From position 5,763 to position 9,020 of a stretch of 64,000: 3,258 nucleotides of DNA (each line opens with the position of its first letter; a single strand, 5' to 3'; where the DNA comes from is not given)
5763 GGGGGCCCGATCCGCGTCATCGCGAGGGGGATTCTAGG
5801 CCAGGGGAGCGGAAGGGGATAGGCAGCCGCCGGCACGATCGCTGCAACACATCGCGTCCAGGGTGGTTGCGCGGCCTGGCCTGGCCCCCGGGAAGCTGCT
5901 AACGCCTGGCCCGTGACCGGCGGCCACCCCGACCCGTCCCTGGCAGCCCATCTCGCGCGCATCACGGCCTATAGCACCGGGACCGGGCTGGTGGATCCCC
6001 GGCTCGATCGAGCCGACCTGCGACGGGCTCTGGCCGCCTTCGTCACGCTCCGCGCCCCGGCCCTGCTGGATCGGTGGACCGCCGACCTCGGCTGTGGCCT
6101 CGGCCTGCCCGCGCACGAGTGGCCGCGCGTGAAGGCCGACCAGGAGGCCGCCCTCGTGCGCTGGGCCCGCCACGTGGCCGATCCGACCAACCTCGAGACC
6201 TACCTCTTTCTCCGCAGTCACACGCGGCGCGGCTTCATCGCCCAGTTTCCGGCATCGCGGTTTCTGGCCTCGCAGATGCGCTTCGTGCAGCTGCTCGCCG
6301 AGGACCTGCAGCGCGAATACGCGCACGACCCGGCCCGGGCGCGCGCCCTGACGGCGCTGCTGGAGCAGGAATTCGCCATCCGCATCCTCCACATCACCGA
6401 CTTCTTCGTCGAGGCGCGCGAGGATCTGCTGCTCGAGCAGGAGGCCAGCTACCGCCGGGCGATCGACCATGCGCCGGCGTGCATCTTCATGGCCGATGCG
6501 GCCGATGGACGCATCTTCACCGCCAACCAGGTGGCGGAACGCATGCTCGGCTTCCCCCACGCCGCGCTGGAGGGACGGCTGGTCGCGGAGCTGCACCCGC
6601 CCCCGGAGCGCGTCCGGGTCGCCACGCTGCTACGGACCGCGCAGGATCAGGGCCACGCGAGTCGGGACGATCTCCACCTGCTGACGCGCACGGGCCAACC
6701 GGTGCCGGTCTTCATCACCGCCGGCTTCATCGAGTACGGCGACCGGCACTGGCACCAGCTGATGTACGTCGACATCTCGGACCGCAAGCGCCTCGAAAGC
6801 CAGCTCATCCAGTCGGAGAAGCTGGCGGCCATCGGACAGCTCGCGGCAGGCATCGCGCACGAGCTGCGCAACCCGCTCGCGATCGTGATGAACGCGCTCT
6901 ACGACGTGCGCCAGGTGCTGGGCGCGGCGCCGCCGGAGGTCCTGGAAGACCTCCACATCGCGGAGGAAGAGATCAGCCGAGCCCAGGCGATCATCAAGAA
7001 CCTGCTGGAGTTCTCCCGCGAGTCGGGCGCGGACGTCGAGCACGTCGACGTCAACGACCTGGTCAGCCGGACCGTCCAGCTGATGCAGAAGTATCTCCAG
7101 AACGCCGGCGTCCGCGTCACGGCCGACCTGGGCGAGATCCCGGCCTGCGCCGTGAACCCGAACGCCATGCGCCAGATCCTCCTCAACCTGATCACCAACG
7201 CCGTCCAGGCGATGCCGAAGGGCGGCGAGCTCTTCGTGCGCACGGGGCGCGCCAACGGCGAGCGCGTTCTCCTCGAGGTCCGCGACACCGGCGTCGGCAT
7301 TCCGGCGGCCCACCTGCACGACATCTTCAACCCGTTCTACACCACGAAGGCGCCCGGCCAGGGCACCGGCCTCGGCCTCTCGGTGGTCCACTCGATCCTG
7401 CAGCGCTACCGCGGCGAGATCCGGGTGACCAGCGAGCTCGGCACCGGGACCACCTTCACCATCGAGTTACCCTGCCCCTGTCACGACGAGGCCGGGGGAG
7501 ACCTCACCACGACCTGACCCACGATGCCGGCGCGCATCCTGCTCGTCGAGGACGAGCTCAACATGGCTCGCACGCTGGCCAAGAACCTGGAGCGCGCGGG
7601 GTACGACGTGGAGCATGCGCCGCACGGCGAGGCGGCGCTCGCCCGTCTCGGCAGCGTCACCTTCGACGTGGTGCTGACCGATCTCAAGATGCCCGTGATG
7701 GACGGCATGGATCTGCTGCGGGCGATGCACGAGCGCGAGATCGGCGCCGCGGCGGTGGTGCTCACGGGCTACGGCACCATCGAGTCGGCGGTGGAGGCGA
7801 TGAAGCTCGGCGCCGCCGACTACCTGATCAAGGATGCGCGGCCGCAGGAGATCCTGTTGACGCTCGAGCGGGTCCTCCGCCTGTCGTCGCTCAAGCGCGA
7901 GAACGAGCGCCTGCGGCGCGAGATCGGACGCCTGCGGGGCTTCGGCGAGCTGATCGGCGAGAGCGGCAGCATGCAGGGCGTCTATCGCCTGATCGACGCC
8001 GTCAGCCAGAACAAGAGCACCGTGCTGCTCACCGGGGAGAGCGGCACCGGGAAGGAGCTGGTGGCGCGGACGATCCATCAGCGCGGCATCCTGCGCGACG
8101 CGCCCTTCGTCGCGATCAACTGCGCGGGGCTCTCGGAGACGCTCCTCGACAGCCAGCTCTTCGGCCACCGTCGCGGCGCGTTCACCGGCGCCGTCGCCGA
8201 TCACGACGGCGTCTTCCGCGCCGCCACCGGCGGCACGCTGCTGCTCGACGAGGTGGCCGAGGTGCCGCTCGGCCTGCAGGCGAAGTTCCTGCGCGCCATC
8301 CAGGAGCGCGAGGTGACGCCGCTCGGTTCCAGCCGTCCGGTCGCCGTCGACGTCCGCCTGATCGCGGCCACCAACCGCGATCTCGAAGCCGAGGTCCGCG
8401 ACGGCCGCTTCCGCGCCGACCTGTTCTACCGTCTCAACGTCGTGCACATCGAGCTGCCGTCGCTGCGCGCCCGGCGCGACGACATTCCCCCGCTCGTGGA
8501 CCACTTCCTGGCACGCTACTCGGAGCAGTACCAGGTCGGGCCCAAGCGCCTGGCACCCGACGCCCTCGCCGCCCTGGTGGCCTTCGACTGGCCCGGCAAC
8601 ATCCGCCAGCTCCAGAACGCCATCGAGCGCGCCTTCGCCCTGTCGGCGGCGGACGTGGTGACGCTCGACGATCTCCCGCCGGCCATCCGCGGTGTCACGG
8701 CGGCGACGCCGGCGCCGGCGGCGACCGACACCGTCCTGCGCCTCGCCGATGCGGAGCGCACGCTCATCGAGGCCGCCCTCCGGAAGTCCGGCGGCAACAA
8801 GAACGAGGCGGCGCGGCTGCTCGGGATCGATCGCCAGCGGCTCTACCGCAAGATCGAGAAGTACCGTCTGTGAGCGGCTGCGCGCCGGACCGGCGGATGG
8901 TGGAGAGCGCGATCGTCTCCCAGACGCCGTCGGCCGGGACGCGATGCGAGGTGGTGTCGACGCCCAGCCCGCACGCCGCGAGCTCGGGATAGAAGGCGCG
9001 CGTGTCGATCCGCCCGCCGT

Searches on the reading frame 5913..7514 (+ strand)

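Call 12: search_protein_families(library=pfam, proteins=[window:5913-7514:+], max_evalue=0.01)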
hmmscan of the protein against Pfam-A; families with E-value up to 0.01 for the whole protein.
window:5913-7514:+ (534 aa): 8 families
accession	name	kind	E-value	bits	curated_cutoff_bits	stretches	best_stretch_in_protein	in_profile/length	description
PF02518.31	HATPase_c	-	2.8e-28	99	26.4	1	416-521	3-109/111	Histidine kinase-, DNA gyrase B-, and HSP90-like ATPase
PF00989.32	PAS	-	3.4e-11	43.6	22.6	1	180-270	3-93/113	PAS fold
PF08448.16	PAS_4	-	5.9e-11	43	23.1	1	185-292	2-109/110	PAS fold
PF00512.31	HisKA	-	8.3e-11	42.2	26.9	1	308-369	3-62/66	His Kinase A (phospho-acceptor) domain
PF13426.13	PAS_9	-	2e-10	41.3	27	1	188-290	1-103/103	PAS domain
PF13188.13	PAS_8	-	1.7e-07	31.3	21.8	1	180-232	3-55/65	PAS domain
PF14501.12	HATPase_c_5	-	0.0015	18.9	22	1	417-508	4-91/102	GHKL domain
PF10090.15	HPTransfase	-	0.0062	16.7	22.9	0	390-450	7-63/123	Histidine phosphotransferase C-terminal domain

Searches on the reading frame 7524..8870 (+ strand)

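Call 12: search_protein_families(library=pfam, proteins=[window:7524-8870:+], max_evalue=0.01)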
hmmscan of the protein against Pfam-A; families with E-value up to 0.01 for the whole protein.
window:7524-8870:+ (449 aa): 9 families
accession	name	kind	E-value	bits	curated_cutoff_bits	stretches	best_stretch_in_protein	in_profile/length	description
PF00158.32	Sigma54_activat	-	8e-66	221.3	20.2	1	143-310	1-168/168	Sigma-54 interaction domain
PF25601.1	AAA_lid_14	-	6.1e-27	93.7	27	1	315-396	1-82/87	AAA+ ATPase lid domain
PF00072.30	Response_reg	-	6.5e-25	87.9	30.2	1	5-113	1-109/111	Response regulator receiver domain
PF14532.12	Sigma54_activ_2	-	4.4e-18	66.3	25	1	144-314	1-138/138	Sigma-54 interaction domain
PF02954.25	HTH_8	-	1.6e-14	53.7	22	1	407-447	2-42/42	Bacterial regulatory protein, Fis family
PF07728.20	AAA_5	-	1.5e-07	31.9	22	1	167-285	2-123/139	AAA domain (dynein-related subfamily)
PF00004.35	AAA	-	0.00048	21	21.2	1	167-299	1-126/131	ATPase family associated with various cellular activities (AAA)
PF13518.12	HTH_28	-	0.0011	19.5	25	1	416-448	7-37/52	Helix-turn-helix domain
PF13191.12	AAA_16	-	0.0026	18.7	32.6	1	153-260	12-121/167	AAA ATPase domain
